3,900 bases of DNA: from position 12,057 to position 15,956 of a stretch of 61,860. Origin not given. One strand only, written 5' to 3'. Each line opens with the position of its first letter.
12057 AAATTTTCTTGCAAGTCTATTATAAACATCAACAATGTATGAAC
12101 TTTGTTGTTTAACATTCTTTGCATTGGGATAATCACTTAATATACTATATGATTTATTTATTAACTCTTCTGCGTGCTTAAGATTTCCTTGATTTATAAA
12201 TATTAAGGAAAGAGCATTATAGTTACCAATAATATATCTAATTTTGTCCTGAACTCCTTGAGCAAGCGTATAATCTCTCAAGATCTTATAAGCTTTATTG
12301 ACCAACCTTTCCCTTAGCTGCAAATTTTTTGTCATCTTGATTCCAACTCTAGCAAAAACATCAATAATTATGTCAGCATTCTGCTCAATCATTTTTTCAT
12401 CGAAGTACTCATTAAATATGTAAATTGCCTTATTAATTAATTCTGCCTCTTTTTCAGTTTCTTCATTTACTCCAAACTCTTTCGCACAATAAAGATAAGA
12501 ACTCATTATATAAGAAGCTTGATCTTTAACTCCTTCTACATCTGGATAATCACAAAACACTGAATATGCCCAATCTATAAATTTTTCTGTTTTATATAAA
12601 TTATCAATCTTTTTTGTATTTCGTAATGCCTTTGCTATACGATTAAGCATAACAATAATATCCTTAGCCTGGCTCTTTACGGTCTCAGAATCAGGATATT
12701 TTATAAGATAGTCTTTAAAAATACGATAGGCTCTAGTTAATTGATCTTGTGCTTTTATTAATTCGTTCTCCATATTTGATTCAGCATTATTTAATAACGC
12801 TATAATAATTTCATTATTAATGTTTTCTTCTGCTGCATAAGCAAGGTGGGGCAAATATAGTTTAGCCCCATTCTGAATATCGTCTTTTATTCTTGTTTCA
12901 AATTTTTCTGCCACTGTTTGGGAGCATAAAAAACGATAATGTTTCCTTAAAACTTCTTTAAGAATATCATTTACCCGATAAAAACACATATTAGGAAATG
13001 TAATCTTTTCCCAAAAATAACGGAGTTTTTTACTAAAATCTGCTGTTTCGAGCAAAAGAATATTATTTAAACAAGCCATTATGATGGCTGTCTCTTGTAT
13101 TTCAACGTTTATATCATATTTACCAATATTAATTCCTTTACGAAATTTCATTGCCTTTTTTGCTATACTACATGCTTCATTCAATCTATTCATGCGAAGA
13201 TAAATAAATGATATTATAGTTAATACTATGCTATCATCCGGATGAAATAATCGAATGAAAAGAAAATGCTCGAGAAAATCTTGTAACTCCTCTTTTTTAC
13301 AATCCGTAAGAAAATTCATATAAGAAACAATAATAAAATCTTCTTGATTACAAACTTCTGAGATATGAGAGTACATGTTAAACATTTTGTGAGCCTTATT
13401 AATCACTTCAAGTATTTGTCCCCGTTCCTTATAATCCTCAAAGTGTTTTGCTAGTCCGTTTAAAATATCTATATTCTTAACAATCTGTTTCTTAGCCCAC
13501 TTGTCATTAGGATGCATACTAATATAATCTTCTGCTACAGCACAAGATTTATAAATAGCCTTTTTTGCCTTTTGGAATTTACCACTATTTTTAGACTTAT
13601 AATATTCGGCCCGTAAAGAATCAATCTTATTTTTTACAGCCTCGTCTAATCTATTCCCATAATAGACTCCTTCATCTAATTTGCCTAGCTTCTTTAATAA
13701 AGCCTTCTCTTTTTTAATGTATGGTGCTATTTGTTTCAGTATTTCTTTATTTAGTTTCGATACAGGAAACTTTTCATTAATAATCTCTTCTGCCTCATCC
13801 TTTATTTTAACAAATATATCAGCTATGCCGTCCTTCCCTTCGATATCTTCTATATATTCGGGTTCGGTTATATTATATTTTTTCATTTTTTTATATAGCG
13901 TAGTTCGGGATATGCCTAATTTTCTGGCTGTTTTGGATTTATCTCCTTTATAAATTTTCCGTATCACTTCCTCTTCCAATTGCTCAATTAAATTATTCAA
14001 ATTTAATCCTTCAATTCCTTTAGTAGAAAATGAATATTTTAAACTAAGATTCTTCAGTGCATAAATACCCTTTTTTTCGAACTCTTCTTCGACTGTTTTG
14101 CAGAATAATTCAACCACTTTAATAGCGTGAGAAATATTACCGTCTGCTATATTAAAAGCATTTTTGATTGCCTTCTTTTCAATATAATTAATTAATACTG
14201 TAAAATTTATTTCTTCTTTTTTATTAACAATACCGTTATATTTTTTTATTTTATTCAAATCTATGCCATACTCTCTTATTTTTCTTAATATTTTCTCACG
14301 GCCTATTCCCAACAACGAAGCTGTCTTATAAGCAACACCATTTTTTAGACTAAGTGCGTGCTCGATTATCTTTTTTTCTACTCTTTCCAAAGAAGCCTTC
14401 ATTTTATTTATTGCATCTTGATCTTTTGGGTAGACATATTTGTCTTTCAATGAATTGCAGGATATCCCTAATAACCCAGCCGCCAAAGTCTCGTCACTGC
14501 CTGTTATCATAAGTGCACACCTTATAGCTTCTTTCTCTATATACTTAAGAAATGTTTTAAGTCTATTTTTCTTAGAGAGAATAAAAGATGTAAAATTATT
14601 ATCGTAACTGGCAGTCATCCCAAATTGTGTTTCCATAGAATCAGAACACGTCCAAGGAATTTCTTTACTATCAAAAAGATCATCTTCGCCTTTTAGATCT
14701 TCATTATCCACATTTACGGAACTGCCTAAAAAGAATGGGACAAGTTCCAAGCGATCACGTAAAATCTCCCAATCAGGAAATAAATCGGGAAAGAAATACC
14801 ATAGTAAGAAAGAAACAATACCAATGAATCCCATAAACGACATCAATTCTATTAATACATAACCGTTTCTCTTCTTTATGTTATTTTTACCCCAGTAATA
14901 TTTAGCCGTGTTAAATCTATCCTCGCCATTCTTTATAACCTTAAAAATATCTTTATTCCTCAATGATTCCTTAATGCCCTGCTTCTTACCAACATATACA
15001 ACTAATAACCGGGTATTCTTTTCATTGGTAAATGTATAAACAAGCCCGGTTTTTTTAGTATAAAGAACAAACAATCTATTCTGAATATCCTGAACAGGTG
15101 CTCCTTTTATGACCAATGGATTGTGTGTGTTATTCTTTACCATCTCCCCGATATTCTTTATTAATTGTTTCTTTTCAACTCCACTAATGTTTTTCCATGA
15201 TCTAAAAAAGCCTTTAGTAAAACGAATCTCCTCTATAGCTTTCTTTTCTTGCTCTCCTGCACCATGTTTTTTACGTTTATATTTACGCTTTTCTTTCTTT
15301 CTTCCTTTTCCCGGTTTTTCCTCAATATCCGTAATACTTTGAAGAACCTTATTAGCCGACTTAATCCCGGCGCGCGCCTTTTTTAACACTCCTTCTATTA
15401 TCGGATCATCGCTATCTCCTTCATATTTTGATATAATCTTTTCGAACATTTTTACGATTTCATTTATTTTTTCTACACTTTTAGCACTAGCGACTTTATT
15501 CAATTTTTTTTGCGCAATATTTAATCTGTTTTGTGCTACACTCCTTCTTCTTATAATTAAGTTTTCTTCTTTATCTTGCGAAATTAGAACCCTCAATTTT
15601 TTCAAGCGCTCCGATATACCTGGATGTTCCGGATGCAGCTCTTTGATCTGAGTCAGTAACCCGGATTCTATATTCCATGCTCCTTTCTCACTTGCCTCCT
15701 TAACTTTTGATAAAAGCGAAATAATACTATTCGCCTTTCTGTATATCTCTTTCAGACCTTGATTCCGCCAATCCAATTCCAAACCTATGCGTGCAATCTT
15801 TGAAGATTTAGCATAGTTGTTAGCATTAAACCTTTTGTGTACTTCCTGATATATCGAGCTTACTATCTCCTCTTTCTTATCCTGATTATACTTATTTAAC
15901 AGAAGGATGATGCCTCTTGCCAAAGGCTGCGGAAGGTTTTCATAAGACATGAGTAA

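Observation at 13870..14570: Four tandem Fis/NtrC-type HTH modules (plus two more at 4465-4750) inside a membrane-spanning giant protein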

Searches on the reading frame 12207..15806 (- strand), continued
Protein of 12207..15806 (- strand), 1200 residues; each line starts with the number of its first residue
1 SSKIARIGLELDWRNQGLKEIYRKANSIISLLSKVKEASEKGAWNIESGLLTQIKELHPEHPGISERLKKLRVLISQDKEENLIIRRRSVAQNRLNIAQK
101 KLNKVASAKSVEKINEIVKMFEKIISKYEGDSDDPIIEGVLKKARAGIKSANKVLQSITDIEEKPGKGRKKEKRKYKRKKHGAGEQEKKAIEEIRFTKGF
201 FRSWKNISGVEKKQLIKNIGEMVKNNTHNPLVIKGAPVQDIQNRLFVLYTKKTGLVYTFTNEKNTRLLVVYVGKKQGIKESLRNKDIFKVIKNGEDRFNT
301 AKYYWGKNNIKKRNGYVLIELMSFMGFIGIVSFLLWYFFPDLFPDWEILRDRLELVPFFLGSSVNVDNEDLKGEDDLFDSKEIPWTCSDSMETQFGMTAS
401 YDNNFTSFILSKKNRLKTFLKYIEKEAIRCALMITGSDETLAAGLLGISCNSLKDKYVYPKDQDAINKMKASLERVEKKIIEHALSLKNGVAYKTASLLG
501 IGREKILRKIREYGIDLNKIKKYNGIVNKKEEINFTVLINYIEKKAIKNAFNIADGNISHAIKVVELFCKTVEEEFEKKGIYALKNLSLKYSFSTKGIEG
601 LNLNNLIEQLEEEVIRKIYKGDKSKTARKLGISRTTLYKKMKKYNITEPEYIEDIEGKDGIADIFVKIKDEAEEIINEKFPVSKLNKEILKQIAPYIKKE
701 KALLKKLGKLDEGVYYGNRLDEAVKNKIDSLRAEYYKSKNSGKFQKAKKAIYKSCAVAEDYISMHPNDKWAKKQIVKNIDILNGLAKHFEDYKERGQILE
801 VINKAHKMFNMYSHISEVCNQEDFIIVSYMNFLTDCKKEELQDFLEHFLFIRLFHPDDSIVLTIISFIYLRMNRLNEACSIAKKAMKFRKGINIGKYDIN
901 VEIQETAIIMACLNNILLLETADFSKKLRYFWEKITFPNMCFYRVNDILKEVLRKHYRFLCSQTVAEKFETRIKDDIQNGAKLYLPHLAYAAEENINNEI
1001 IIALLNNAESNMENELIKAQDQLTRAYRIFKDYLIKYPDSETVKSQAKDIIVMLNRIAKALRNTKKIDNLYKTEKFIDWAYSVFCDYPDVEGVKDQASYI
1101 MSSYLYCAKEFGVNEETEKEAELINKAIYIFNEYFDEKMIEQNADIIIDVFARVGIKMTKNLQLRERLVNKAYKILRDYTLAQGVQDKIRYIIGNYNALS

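Call 78: find_encoding_contigs(protein=P0004, flank=6000, max_places=3)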
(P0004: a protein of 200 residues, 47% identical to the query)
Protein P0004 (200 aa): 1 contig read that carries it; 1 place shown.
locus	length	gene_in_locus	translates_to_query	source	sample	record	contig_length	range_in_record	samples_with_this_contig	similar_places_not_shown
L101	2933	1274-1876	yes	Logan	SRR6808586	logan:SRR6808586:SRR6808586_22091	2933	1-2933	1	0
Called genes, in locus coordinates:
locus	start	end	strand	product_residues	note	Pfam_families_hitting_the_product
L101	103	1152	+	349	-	PF13936:HTH_38, PF00665:rve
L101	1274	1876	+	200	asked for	PF02954:HTH_8, PF13384:HTH_23 (faint), PF13518:HTH_28 (faint), PF13556:HTH_30 (faint), PF02796:HTH_7 (faint), PF12728:HTH_17 (faint), PF02954:HTH_8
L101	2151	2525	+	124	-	-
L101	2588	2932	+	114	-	?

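Call 80: search_protein_families(library=phrogs, proteins=[P0008, P0004], max_evalue=0.001)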
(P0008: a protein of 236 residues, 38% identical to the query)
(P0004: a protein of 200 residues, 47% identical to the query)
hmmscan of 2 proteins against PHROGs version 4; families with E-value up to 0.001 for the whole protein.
P0008 (236 aa): 5 families
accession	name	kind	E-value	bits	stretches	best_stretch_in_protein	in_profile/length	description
phrog_13024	-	unknown function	5.6e-07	30.3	0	9-50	186-227/233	-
phrog_8446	-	DNA, RNA and nucleotide metabolism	4.8e-06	27.4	0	17-119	21-103/211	HNH endonuclease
phrog_7545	-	DNA, RNA and nucleotide metabolism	9e-05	23.7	0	78-128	8-58/160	HNH endonuclease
phrog_9129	-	unknown function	0.00011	23.3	0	83-116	143-176/184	-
phrog_10100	-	DNA, RNA and nucleotide metabolism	0.00016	22.5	0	9-41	25-57/66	HTH DNA binding protein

P0004 (200 aa): 8 families
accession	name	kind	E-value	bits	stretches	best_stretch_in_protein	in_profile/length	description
phrog_10100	-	DNA, RNA and nucleotide metabolism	4.1e-20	72.4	2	159-193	25-59/66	HTH DNA binding protein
phrog_13024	-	unknown function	5.8e-18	66.3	2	86-137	175-227/233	-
phrog_125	-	DNA, RNA and nucleotide metabolism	1.1e-07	32.7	0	104-141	173-209/254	DNA invertase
phrog_664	-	DNA, RNA and nucleotide metabolism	1.9e-06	28.9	0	162-198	88-124/210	DNA binding protein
phrog_22784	-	unknown function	9e-05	23.7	0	104-138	9-44/76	-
phrog_7998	-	unknown function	9.4e-05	22.7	0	148-198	263-317/339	-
phrog_9834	-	integration and excision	0.00041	21.6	0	109-137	25-53/86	excisionase and transcriptional regulator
phrog_24579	-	head and packaging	0.00068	20.6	0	110-168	30-83/126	terminase small subunit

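Call 82: find_encoding_contigs(protein=P0003, flank=3000, max_places=2)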
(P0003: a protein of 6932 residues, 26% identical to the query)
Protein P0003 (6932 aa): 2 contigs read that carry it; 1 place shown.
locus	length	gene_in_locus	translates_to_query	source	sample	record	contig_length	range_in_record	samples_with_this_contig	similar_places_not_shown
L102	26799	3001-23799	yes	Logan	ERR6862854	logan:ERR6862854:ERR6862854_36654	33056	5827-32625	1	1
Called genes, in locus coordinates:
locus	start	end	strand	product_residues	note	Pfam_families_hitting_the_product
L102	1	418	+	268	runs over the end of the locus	PF12844:HTH_19, PF13413:HTH_25, PF13464:RodZ_C (weak)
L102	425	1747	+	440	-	PF00919:UPF0004, PF04055:Radical_SAM, PF18693:TRAM_2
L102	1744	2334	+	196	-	PF01066:CDP-OH_P_transf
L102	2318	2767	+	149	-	PF04608:PgpA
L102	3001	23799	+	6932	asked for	PF00636:Ribonuclease_3 (weak), PF14622:Ribonucleas_3_3 (weak), PF13581:HATPase_c_2 (weak), PF01209:Ubie_methyltran, PF08241:Methyltransf_11, PF13489:Methyltransf_23 (weak), PF13649:Methyltransf_25, PF13847:Methyltransf_31 (weak), +5 more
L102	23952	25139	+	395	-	PF00994:MoCF_biosynth, PF18146:CinA_KH, PF02464:CinA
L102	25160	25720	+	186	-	PF10469:AKAP7_NLS (weak), PF02834:LigT_PEase, PF13563:2_5_RNA_ligase2, PF02834:LigT_PEase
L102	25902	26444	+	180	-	PF10543:ORF6N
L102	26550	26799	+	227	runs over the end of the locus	?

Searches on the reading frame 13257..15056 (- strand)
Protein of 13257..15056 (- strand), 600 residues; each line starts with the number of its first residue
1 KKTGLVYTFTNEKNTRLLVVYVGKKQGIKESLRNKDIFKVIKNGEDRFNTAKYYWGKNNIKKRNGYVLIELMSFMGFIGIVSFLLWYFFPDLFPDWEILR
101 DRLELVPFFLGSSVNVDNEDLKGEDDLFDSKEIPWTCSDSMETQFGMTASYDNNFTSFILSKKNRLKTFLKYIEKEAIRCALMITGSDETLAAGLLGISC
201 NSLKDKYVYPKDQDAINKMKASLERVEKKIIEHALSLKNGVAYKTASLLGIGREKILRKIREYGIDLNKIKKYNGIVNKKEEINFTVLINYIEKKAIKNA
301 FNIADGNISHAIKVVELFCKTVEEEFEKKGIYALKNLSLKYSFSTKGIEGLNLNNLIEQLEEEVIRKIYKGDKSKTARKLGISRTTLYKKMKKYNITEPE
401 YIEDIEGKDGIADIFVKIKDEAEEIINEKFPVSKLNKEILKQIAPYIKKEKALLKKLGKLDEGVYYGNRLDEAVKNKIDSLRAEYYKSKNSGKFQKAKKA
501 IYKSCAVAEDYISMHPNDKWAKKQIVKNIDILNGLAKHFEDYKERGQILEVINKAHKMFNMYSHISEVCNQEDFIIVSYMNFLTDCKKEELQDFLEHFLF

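Call 11: find_homologous_proteins(query=window:13257-15056:-, max_evalue=0.001)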
Query window:13257-15056:-: 8000 candidates shared short words with the query, none scored E <= 0.001.

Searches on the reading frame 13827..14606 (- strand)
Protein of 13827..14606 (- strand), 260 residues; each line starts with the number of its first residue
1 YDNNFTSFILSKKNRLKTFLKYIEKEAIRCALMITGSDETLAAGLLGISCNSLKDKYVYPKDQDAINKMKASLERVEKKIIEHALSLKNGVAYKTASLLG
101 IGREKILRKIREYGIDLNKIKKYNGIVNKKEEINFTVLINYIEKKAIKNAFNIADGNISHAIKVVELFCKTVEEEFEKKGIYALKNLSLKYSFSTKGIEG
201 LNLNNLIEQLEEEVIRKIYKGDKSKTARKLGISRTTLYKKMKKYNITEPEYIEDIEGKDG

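Call 28: search_solved_structures(query=window:13830-14591:-, max_evalue=1, show_alignments=3)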
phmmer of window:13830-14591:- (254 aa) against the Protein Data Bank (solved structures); distinct sequences matched with E-value up to 1: 19.
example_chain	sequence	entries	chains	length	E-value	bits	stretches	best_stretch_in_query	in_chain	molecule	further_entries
1etx_A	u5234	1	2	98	0.015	18.3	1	45-110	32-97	FACTOR FOR INVERSION STIMULATION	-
1fip_A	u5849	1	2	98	0.019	18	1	70-241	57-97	FACTOR FOR INVERSION STIMULATION (FIS)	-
4fis_A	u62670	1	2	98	0.022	17.8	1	63-241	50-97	FACTOR FOR INVERSION STIMULATION (FIS)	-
1ety_A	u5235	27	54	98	0.024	17.7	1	67-241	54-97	FACTOR FOR INVERSION STIMULATION | FACTOR FOR INVERSION STIMULATION (FIS) | DNA-binding protein fis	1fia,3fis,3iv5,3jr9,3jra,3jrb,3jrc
1etk_A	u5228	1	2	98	0.029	17.4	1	49-240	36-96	FACTOR FOR INVERSION STIMULATION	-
8p53_C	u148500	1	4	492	0.043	16.8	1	133-243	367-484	Transcriptional regulator FleQ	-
1f36_A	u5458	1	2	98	0.044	16.8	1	202-241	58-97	FIS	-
1etq_A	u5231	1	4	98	0.054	16.5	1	64-241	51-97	FACTOR FOR INVERSION STIMULATION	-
1eto_A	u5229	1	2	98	0.069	16.2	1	65-241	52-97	FACTOR FOR INVERSION STIMULATION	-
6m10_A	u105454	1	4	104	0.095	15.7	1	208-241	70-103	Putative Fis-like DNA-binding protein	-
2m8g_X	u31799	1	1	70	0.12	15.4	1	65-114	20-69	Transcriptional regulator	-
1etv_A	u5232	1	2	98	0.15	15.1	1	68-241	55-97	FACTOR FOR INVERSION STIMULATION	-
7zbs_X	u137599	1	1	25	0.16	15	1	215-234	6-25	HTH_8cm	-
1etw_A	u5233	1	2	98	0.17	14.9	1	203-241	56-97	FACTOR FOR INVERSION STIMULATION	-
1g2h_A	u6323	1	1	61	0.19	14.7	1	193-241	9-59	TRANSCRIPTIONAL REGULATORY PROTEIN TYRR HOMOLOG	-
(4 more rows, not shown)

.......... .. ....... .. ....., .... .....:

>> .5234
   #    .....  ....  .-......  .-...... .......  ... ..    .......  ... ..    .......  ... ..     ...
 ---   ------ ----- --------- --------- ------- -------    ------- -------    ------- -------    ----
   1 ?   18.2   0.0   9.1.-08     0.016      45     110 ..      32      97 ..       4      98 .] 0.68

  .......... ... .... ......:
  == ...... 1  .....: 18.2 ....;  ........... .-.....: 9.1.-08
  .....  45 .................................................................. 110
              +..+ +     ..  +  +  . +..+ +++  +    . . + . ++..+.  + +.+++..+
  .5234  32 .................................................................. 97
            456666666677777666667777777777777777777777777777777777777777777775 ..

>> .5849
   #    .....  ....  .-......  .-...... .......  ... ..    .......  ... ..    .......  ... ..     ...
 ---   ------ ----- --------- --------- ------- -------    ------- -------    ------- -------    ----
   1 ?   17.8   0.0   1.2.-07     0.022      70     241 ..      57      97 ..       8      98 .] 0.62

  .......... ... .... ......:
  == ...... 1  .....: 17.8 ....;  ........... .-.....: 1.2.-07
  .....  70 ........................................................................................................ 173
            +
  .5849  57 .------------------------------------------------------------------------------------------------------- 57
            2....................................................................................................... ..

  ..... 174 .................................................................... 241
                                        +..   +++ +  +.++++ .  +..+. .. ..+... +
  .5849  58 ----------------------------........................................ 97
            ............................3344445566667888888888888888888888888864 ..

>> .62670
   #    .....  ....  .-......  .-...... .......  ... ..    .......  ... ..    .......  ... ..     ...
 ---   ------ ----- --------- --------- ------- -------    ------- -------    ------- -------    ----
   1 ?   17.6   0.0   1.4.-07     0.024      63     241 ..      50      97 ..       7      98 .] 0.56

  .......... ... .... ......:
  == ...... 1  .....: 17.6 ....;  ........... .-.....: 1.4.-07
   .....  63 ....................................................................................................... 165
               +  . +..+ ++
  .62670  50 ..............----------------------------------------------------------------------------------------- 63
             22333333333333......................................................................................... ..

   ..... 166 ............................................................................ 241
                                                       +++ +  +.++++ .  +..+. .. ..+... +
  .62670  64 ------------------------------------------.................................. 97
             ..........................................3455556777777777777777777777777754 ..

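Call 58: predict_structure(protein=window:13827-14606:-)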
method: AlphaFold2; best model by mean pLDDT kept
length: 260 residues; sequences in the alignment: 1
mean_pLDDT: 42.8   pTM: 0.34
mean pLDDT of the five models: 42.8, 41.9, 41.7, 38.4, 35.3
residues with pLDDT >= 90: 0; 70-90: 6; 50-70: 46; < 50: 208
segments of 3 or more residues with pLDDT < 50: 1-143, 145-147, 149-156, 161-201, 250-260
pLDDT, mean of each block of 10 residues (from residue 1): 35 40 42 34 34 34 38 42 39 34 39 37 27 35 47 49 48 41 34 36 53 62 57 64 65 43
secondary structure, 60 per line:
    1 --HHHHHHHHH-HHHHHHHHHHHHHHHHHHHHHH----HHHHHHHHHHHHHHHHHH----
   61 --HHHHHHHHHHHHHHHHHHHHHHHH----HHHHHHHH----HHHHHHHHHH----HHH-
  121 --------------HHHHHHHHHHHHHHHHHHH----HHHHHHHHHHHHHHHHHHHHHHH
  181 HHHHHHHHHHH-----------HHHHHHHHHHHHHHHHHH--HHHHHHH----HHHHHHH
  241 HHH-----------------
elements in order: H3-11 H13-34 H39-56 H63-86 H91-98 H103-112 H135-153 H158-191 H203-220 H223-229 H234-243

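Call 80: search_protein_families(library=phrogs, proteins=[window:13842-14591:-], max_evalue=0.001)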
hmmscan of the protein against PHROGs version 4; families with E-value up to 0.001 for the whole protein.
window:13842-14591:- (250 aa): 2 families
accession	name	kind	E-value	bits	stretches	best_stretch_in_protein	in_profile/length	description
phrog_13024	-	unknown function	1.2e-10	42.3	1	199-241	182-227/233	-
phrog_10100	-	DNA, RNA and nucleotide metabolism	1.8e-06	28.8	0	68-99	24-55/66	HTH DNA binding protein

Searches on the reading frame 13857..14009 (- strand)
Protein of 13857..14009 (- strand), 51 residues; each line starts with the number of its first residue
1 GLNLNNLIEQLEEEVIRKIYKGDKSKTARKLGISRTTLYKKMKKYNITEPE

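Call 9: search_protein_families(library=pfam, proteins=[window:13857-14009:-], max_evalue=10)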
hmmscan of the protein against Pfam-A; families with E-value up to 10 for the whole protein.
seq(51 aa): 17 families
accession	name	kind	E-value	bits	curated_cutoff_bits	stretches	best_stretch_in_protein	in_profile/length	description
PF02954.25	HTH_8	-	3.3e-10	40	22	1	20-45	17-42/42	Bacterial regulatory protein, Fis family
PF18024.7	HTH_50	-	3.4e-08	33.5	27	1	3-47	3-49/50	Helix-turn-helix domain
PF02796.21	HTH_7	-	0.00015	22.3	23.8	1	24-43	24-43/45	Helix-turn-helix domain of resolvase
PF02042.20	RWP-RK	-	0.00026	21.3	29.3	1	12-48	3-39/49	RWP-RK domain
PF13556.12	HTH_30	-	0.00091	19.4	27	1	21-44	12-35/59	PucR C-terminal helix-turn-helix domain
PF13518.12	HTH_28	-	0.002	18.6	25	1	25-46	16-37/52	Helix-turn-helix domain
PF13309.12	HTH_22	-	0.0043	17.5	29.6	1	21-41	41-61/63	HTH domain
PF13022.12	HTH_Tnp_1_2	-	0.0091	16.5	27.9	1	11-46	15-51/122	Helix-turn-helix of insertion element transposase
PF08279.18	HTH_11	-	0.016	15.5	25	1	28-44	22-38/55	HTH domain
PF13551.12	HTH_29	-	0.017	15.6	28.1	1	15-46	4-37/64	Winged helix-turn helix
PF05225.22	HTH_psq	-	0.021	15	20.4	1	25-46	20-40/45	helix-turn-helix, Psq domain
PF13384.12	HTH_23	-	0.023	15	24.6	1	25-45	21-41/50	Homeodomain-like domain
PF05043.19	Mga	-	0.051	14.6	21.1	1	25-46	34-55/87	Mga helix-turn-helix domain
PF01527.26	HTH_Tnp_1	-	0.08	13.6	24.1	1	13-45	13-47/75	Transposase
PF00196.25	GerE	-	0.081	13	23.5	1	12-37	7-33/57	Bacterial regulatory proteins, luxR family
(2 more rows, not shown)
